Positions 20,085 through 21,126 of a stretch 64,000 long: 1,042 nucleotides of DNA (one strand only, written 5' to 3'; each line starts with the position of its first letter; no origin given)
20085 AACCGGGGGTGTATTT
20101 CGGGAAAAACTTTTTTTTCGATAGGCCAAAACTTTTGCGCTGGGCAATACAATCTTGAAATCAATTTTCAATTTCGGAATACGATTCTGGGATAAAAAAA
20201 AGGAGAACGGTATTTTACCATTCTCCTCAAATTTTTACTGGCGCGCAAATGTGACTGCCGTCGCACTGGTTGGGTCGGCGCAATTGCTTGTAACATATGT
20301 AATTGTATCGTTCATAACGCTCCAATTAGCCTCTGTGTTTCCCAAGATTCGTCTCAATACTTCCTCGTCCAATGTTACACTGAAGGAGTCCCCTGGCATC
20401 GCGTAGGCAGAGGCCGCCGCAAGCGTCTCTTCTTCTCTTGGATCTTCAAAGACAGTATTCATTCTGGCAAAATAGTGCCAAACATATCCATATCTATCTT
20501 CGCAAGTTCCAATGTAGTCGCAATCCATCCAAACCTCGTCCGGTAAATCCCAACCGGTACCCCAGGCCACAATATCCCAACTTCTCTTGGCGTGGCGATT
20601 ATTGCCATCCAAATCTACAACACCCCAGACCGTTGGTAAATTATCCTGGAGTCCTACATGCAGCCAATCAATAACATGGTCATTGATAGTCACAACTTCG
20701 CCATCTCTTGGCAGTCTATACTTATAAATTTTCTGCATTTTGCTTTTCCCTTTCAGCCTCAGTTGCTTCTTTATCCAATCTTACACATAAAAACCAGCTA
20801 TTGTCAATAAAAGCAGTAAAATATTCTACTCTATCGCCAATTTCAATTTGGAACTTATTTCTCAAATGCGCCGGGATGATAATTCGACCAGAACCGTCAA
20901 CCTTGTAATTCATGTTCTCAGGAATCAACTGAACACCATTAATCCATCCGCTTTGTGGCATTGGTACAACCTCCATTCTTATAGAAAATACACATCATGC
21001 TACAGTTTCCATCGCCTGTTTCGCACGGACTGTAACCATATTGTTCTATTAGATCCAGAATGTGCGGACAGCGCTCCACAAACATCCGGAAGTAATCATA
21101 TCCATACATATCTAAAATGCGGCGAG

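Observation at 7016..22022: Early-gene set enriched for nucleotide-pool enzymes: FolD, nucleoside 2-deoxyribosyltransferase, 5'(3')-deoxyribonucleotidase, HD phosphohydrolase, DEDDh exonuclease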

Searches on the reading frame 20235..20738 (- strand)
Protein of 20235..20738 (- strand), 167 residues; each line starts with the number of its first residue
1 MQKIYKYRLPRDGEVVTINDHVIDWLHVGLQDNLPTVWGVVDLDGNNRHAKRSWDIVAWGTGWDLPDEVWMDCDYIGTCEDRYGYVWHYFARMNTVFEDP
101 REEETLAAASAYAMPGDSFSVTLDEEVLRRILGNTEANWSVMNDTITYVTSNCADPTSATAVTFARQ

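Call 5: search_protein_families(library=pfam, proteins=[window:20235-20738:-], max_evalue=0.01)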
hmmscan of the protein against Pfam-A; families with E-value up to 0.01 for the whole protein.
window:20235-20738:- (167 aa): 1 family
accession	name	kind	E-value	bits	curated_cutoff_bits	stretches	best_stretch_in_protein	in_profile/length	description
PF24043.1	DUF7352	-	5.9e-12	46.1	27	1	1-93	1-90/97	Domain of unknown function (DUF7352)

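Call 6: search_protein_families(library=phrogs, proteins=[window:20235-20738:-], max_evalue=0.001)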
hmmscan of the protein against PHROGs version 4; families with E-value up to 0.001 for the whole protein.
window:20235-20738:- (167 aa): 1 family
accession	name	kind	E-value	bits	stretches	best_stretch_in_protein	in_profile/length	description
phrog_3848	-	unknown function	4.1e-09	37.8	1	1-93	1-93/100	-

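Call 31: search_protein_families(library=ncbifam, proteins=[window:20235-20738:-], max_evalue=0.01)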
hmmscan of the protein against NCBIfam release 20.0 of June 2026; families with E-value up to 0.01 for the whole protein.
window:20235-20738:- (167 aa): 0 families

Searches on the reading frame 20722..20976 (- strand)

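Call 21: search_protein_families(library=pfam, proteins=[window:20722-20976:-], max_evalue=0.01)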
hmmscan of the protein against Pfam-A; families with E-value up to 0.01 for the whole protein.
window:20722-20976:- (84 aa): 2 families
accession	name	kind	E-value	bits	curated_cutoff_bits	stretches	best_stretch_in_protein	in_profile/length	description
PF04014.23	MazE_antitoxin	-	1.8e-07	31.5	24.7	1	25-53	3-31/48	Antidote-toxin recognition MazE, bacterial antitoxin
PF02381.23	MraZ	-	0.00024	21.5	23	1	22-45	6-29/72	MraZ protein, putative antitoxin-like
